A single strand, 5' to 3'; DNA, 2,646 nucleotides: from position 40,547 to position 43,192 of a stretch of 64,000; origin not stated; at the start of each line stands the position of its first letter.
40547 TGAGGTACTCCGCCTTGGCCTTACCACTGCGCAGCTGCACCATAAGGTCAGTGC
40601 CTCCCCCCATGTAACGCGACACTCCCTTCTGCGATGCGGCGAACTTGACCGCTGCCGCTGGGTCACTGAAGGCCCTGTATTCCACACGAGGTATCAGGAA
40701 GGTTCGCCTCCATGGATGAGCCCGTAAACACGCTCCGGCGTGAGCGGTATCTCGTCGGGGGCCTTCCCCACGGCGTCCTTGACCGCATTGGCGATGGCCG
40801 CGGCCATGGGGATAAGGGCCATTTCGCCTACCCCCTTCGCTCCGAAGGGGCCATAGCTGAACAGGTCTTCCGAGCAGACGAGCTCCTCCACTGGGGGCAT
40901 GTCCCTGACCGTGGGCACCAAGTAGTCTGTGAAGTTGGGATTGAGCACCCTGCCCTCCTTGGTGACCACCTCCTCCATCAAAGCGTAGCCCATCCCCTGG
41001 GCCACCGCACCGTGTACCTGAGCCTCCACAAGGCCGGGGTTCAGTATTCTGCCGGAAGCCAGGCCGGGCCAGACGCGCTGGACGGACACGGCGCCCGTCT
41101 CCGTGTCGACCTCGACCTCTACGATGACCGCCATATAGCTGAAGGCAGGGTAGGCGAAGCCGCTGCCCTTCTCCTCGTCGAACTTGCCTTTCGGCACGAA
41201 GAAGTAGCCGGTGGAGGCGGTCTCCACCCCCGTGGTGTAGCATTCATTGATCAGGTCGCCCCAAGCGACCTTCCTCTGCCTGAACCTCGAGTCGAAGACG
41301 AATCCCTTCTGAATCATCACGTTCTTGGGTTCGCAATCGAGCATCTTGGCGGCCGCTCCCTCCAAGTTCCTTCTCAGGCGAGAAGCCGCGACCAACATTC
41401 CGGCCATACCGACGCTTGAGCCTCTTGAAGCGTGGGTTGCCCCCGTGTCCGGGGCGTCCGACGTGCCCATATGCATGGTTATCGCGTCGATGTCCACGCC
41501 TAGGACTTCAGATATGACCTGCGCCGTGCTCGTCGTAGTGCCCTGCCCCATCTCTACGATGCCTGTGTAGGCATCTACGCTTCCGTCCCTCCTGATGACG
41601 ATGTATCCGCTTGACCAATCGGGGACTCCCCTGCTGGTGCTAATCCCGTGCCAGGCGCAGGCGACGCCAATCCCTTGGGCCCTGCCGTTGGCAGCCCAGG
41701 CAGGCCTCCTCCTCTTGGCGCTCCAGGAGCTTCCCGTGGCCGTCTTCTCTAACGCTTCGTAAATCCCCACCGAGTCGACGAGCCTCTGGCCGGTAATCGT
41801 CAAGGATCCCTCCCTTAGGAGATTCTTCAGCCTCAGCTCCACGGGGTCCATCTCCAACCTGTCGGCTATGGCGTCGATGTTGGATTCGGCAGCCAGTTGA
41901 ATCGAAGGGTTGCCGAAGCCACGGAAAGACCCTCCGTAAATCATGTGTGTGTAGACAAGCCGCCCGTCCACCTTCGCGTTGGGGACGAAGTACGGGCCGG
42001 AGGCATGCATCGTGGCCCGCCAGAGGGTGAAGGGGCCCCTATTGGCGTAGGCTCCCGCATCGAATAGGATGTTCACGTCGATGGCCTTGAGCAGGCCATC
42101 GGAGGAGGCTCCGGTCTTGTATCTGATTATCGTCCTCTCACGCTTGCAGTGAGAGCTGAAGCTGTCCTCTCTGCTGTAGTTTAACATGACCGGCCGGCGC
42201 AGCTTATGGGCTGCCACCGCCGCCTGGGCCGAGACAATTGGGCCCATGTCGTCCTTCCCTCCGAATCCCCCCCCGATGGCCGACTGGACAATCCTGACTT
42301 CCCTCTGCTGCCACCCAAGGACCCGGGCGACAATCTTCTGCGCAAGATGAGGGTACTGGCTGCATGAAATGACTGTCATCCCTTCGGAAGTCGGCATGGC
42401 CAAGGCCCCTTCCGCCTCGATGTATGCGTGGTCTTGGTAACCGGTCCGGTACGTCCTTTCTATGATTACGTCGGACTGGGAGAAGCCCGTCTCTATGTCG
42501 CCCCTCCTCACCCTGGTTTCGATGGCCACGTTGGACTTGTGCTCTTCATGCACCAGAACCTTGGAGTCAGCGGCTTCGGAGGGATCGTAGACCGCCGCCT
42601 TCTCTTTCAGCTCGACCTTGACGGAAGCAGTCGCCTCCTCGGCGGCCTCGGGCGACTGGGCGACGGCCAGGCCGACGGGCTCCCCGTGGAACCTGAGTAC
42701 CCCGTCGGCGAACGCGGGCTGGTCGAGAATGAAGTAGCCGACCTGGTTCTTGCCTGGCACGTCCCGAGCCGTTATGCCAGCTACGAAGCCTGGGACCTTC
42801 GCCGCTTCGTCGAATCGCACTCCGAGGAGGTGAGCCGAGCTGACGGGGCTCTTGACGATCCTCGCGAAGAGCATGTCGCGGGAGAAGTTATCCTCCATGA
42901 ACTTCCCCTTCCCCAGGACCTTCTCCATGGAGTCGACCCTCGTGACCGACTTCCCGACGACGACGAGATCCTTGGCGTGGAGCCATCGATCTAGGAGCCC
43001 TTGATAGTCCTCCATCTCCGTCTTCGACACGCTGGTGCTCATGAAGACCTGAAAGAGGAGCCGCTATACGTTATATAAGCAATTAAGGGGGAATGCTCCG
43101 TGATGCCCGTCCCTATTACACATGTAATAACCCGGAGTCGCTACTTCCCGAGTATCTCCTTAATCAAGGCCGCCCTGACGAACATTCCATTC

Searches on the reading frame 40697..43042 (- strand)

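Call 68: search_protein_families(library=pfam, proteins=[window:40697-43042:-], max_evalue=0.00001)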
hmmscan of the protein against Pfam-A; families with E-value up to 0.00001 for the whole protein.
window:40697-43042:- (782 aa): 3 families
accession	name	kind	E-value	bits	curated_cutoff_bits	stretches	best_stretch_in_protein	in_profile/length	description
PF02738.23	MoCoBD_1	-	6.7e-77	258.3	27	1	164-408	1-244/244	Molybdopterin cofactor-binding domain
PF20256.3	MoCoBD_2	-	3e-75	253.8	27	1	437-716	5-283/283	Molybdopterin cofactor-binding domain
PF01315.27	Ald_Xan_dh_C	-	3.1e-20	73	31.3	1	44-148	2-109/110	Aldehyde oxidase and xanthine dehydrogenase, a/b hammerhead domain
